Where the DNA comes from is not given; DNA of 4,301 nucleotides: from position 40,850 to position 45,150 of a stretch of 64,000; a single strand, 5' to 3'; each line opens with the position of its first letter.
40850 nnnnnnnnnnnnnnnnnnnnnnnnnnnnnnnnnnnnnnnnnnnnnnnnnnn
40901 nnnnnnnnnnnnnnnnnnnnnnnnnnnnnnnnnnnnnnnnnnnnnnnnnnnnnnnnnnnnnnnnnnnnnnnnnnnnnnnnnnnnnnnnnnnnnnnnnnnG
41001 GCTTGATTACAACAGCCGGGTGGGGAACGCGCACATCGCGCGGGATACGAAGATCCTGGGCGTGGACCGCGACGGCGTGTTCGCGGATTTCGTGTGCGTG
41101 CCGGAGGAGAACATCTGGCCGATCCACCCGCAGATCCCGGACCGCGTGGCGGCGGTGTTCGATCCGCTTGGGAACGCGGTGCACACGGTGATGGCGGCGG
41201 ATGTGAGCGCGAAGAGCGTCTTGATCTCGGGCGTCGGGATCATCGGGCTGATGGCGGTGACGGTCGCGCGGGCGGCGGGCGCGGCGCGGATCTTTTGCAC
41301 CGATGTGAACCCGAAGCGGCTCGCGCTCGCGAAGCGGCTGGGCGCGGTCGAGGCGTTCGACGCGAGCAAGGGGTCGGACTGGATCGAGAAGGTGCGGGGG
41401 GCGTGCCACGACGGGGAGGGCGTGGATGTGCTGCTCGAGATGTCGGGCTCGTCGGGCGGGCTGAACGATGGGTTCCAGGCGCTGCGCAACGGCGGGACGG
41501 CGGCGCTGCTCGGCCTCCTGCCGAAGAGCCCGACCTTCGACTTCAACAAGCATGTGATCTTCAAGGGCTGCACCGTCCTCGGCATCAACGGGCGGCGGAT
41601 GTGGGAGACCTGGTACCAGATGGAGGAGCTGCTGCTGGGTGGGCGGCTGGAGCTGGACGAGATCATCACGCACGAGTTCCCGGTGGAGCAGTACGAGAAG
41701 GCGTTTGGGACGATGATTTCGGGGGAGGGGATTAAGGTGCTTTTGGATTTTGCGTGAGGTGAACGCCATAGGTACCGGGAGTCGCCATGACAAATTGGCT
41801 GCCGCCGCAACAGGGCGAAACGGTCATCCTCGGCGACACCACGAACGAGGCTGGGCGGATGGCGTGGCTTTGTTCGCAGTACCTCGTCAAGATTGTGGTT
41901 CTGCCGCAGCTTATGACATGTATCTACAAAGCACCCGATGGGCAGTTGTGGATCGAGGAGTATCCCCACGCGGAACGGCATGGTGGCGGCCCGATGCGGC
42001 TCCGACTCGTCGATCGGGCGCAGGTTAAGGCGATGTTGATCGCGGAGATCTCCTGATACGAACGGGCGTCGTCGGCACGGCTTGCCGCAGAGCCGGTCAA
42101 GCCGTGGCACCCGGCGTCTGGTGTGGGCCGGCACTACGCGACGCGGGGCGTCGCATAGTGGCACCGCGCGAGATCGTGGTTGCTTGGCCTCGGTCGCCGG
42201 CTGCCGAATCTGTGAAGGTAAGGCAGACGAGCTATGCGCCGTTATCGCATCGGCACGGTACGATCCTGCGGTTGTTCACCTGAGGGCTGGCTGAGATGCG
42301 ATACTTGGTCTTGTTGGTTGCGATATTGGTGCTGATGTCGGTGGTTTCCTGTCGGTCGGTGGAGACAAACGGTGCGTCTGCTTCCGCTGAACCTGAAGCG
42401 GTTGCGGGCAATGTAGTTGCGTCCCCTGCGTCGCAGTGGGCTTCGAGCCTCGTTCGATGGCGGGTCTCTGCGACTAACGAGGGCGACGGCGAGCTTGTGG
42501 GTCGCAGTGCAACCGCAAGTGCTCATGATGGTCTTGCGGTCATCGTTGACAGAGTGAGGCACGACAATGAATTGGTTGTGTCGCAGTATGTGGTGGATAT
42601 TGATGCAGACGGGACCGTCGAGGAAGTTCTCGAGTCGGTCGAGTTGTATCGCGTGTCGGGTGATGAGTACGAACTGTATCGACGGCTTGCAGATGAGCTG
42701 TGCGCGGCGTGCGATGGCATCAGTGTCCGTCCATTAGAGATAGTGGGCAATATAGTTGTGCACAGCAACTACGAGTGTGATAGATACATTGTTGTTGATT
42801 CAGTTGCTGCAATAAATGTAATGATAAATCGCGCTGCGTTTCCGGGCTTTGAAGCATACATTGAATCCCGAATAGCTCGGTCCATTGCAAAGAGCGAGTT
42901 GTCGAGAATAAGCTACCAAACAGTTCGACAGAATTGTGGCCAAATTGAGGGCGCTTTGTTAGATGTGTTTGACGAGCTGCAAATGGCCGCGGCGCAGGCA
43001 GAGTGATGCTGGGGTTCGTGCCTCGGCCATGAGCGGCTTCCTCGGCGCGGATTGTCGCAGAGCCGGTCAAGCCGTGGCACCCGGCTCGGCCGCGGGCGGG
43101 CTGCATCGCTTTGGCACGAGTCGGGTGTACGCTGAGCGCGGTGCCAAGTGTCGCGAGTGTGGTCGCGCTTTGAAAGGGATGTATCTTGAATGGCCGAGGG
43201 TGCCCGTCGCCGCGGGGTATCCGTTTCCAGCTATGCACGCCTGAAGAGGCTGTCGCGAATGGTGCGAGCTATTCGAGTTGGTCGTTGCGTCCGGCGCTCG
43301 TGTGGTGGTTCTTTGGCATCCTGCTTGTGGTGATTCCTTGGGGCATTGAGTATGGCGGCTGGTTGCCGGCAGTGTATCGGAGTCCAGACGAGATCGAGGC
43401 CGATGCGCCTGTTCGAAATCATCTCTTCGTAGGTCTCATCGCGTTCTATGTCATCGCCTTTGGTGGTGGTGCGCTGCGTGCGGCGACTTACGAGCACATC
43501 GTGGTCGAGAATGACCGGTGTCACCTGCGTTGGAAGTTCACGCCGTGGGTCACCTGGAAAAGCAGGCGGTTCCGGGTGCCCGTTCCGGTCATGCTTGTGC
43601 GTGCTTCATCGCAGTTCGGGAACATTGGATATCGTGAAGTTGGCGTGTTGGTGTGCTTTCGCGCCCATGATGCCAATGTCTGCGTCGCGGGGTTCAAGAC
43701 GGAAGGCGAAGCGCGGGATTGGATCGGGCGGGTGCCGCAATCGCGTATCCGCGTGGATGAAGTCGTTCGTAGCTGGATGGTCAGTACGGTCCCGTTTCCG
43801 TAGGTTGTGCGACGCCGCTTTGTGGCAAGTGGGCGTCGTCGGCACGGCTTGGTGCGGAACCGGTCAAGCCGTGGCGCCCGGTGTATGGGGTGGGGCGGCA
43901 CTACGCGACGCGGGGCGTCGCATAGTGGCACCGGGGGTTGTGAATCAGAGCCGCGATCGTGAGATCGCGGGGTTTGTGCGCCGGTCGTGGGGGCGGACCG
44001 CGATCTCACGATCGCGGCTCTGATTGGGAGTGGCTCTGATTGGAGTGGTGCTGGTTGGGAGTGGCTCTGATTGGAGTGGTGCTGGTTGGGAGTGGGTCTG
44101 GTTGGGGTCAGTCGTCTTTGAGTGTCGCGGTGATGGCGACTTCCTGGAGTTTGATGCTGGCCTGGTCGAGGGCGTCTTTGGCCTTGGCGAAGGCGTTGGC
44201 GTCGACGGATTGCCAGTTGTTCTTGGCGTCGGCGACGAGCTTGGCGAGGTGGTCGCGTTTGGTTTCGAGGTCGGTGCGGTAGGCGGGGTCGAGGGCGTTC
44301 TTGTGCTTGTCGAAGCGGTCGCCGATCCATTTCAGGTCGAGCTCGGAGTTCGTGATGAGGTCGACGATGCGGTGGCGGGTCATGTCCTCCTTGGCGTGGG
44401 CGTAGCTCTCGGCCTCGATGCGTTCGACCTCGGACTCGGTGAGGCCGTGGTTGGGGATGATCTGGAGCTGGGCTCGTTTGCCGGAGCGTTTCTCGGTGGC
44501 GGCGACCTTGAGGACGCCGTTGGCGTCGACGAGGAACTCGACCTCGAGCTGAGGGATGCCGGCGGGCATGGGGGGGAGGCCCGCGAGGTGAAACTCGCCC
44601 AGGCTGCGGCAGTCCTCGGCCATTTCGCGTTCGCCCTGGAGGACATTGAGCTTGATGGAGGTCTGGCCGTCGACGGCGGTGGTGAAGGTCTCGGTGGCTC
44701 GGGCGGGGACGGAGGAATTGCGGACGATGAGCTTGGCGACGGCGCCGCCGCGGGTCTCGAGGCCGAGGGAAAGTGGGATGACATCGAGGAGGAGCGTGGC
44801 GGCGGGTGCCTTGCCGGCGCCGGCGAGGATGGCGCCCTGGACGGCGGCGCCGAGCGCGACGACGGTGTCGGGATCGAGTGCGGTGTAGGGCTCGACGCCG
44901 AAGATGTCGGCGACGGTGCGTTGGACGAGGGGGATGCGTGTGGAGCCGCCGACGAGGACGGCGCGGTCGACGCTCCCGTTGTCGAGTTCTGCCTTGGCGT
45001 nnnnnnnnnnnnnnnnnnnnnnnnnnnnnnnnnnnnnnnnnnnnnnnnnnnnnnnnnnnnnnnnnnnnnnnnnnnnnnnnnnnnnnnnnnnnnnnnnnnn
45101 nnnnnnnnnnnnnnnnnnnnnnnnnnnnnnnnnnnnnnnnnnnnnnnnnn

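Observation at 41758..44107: Lower-GC islet of three orphan ORFs, each followed by a copy of a ~100-bp hairpin-forming repeat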

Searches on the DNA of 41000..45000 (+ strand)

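Call 9: search_rna_families(source=window, start=41000, end=45000, threshold=evalue, max_evalue=10)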
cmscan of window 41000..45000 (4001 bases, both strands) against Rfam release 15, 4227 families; matches with E-value up to 10: 4.
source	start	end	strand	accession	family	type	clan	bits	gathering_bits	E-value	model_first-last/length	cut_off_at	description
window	41438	41537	-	RF03848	mir-1549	Gene; miRNA;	-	23.6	91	0.29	1-63/63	no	mir-1549 microRNA precursor family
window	43953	44016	+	RF03196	mir-6790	Gene; miRNA;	-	19.7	78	2.1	1-63/63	no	mir-6790 microRNA precursor family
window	43940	44007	+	RF02470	Ms_IGR-8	Gene; sRNA;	-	17.7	44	1.7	1-63/63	no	Mycobacterium sRNA Ms_IGR-8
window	43587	43619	-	RF01134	sR30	Gene; snRNA; snoRNA; CD-box;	-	13.8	38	4.2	24-57/57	no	Small nucleolar RNA sR30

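Call 46: build_rna_model(alignment_id=A3, structure=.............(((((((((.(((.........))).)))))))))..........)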
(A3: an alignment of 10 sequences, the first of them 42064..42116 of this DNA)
Model R1 built from alignment A3 (10 sequences, 58 columns); structure: as given.
model positions 53; base pairs 12; branch points 0; effective number of sequences 10; information 0.94 bits per position. Calibrated on 0.2 Mb of random sequence (short: E-values are rough).
structure used (alignment columns):
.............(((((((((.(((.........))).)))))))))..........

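Call 47: search_with_rna_model(model_id=R1, source=window, filters=off, max_evalue=10)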
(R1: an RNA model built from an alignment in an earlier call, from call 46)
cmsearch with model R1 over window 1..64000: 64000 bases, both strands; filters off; matches with E-value up to 10: 48.
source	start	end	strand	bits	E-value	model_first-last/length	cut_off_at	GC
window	42064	42116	+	72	6.9e-14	1-53/53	no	0.77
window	43831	43883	+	61.8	1.2e-11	1-53/53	no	0.75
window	43034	43086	+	60.9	2e-11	1-53/53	no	0.72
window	42070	42117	-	19.4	0.029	1-53/53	no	0.75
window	43887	43937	+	17.4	0.083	1-53/53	no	0.78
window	63938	63991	-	17.2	0.092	1-53/53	no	0.7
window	63383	63423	-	16.5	0.13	1-53/53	no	0.68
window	43843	43873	-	15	0.28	13-43/53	no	0.68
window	8848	8888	+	13.4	0.64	1-53/53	no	0.83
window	56029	56055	+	13.1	0.74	1-53/53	no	0.89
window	3413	3444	-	12.5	1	1-53/53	no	0.78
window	2564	2620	+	12.1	1.2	1-53/53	no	0.81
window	59848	59875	-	11.7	1.5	1-53/53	no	0.75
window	6946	6982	+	11.2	1.9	1-53/53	no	0.81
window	42120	42170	+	11.2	1.9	1-53/53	no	0.76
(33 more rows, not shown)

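Call 48: search_with_rna_model(model_id=R1, sources=[L001, L031, L051, L066, L068, L003, L005, L002], filters=off, max_evalue=10)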
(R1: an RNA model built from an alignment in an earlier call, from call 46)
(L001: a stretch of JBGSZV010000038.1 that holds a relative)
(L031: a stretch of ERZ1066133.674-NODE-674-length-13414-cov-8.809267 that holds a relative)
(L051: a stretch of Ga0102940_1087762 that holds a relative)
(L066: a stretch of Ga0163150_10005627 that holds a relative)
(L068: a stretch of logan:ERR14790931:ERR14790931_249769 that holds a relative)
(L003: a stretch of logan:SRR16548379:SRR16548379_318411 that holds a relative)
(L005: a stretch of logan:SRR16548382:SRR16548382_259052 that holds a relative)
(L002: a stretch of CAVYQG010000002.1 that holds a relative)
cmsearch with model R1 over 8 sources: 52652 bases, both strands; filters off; matches with E-value up to 10: 49.
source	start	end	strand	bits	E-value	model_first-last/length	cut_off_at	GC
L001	1047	1099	-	65.3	1.7e-12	1-53/53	no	0.7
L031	6728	6781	+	59.3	3.6e-11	1-53/53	no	0.7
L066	11821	11873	+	57.1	1.1e-10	1-53/53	no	0.7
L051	962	1017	+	56.9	1.2e-10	1-53/53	no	0.79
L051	883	938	-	45.4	4.4e-08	1-53/53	no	0.59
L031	6673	6724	-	37.4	2.5e-06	1-53/53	no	0.75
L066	2757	2813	+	36.2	4.6e-06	1-53/53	no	0.77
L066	2759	2810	-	28.6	0.00022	1-53/53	no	0.79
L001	973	1030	-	26.6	0.00061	1-53/53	no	0.62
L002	354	408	-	23.2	0.0035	1-53/53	no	0.76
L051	968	1019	-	22.8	0.0042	1-53/53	no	0.77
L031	6740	6771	-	22.2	0.0058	13-43/53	no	0.75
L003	4575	4595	+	20.9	0.011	18-38/53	no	0.67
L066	5277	5323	-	17.1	0.08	1-53/53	no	0.68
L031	558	597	-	16.2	0.12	1-53/53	no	0.73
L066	5273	5321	+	16.2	0.13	1-53/53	no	0.71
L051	881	936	+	15.3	0.2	1-53/53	no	0.59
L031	6985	7022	+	13.6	0.46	1-53/53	no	0.68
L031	12905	12964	+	13.4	0.53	1-53/53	no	0.77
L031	5617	5654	+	12.9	0.67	1-53/53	no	0.82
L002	1643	1667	-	12.8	0.69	15-41/53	no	0.76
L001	1057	1087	+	12.5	0.84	13-43/53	no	0.68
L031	11964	12040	+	10.9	1.9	1-53/53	no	0.69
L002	1503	1562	-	9.9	3.1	1-53/53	no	0.7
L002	1554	1587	+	9.8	3.3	1-53/53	no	0.79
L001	2896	2932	-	9.7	3.3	1-53/53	no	0.65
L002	3929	3951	-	9.6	3.6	17-39/53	no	0.74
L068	1723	1749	-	9.4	4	1-53/53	no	0.74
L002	6884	6936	+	9.2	4.5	1-53/53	no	0.75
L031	6671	6717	+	9.1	4.6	1-53/53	no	0.77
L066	7637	7690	-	9.1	4.7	1-53/53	no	0.78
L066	2161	2213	+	9.1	4.7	1-53/53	no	0.75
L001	4252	4274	-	9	4.8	17-39/53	no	0.87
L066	4170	4206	-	8.8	5.5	1-53/53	no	0.76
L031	3605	3645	-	8.7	5.7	1-53/53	no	0.76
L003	2935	2968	+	8.6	6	1-53/53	no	0.88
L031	646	669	+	8.6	6.1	1-53/53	no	0.71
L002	7719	7765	-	8.5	6.3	1-53/53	no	0.72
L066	9393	9412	+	8.5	6.4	1-53/53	no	0.75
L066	4297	4331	+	8.4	6.7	1-53/53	no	0.8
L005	3425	3463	+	8.4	6.7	1-53/53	no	0.82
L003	2953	2993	-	8.3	7.1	1-53/53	no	0.78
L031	4270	4294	+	8.2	7.4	1-53/53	no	0.8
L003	298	314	+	8.2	7.4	20-36/53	no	0.76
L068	1925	1970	-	8.2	7.5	1-53/53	no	0.63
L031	881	904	-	8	8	17-39/53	no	0.75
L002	7854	7894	-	8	8.2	1-53/53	no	0.83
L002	1255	1305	-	7.9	8.5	1-53/53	no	0.65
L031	12986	13050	-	7.7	9.7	1-53/53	no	0.72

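Call 62: search_with_rna_model(model_id=R1, sources=[L071, L072, L073, L074], filters=off, max_evalue=1)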
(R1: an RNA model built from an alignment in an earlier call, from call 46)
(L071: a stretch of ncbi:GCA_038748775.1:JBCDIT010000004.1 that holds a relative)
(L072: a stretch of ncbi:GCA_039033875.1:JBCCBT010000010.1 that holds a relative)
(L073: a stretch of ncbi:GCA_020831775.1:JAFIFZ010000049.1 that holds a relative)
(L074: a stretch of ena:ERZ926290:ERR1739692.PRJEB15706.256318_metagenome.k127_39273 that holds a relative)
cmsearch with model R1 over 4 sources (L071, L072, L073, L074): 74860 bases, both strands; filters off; matches with E-value up to 1: 5.
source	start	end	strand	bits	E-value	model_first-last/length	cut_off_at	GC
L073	3157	3198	-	16.3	0.17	1-53/53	no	0.71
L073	6590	6637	+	16.2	0.18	1-53/53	no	0.71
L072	13539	13597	-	15.6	0.24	1-53/53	no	0.69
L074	11124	11177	+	13.9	0.56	1-53/53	no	0.76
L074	15652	15698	-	13.4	0.75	1-53/53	no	0.77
